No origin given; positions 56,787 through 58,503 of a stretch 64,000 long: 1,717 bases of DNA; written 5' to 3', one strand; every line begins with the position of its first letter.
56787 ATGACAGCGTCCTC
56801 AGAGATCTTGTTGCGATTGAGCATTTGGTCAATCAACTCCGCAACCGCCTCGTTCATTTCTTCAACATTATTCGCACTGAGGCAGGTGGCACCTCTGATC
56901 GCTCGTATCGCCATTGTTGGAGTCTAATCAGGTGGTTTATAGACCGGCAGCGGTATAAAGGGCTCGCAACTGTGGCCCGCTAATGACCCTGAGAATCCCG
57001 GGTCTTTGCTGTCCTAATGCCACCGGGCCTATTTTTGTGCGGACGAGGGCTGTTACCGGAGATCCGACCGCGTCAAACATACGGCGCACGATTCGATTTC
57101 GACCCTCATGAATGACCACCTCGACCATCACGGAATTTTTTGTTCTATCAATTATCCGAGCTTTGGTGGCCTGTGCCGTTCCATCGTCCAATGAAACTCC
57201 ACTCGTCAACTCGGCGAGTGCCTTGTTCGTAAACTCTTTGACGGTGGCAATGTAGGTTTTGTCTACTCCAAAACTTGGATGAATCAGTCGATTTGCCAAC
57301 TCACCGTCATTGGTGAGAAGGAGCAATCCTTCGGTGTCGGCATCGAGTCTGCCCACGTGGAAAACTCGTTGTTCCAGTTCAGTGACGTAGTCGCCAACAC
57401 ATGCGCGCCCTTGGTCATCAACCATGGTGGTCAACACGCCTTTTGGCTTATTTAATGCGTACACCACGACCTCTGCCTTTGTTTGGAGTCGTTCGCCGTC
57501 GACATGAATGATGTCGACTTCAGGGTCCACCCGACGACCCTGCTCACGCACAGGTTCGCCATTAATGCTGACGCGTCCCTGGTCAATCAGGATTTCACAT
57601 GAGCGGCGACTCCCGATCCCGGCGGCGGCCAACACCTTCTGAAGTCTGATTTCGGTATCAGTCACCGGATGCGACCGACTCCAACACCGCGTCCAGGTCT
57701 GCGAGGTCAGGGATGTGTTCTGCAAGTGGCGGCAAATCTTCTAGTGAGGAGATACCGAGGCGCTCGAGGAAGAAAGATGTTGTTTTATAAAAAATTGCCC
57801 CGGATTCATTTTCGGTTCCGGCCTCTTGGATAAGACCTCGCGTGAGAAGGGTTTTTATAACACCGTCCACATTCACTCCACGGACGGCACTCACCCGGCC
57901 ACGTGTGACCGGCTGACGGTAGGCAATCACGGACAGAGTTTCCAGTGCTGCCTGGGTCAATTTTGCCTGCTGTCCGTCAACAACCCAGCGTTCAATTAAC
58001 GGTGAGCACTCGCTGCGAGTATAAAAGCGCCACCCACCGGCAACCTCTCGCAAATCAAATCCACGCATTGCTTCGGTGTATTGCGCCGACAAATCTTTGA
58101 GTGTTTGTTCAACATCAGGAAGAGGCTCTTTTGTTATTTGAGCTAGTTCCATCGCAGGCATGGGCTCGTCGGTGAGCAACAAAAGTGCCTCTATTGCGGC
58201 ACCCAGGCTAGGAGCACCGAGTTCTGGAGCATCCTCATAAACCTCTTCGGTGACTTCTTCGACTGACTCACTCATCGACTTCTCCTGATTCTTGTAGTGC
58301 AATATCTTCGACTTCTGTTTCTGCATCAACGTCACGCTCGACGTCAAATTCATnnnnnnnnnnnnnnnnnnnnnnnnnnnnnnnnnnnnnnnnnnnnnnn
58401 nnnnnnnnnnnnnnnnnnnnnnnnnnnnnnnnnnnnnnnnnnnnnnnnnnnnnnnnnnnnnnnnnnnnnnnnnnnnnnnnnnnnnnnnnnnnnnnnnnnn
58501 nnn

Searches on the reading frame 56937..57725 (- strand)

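Call 62: search_protein_families(library=pfam, max_evalue=0.00001, proteins=[window:56937-57725:-])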
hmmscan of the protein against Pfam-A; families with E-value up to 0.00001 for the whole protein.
window:56937-57725:- (262 aa): 2 families
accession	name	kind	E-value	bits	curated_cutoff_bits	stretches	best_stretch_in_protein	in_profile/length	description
PF00849.27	PseudoU_synth_2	-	4.2e-21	76.2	26.8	1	88-218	2-151/152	RNA pseudouridylate synthase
PF01479.30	S4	-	4.9e-11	42.6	22.8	1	27-71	2-47/48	S4 domain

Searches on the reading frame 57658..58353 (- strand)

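Call 62: search_protein_families(library=pfam, max_evalue=0.00001, proteins=[window:57658-58353:-])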
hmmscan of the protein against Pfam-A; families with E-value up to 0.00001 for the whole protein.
window:57658-58353:- (231 aa): 1 family
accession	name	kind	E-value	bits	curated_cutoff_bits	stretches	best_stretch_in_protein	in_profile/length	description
PF04079.22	SMC_ScpB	-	1.3e-50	171.5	27.4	1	52-210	1-160/160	Segregation and condensation complex subunit ScpB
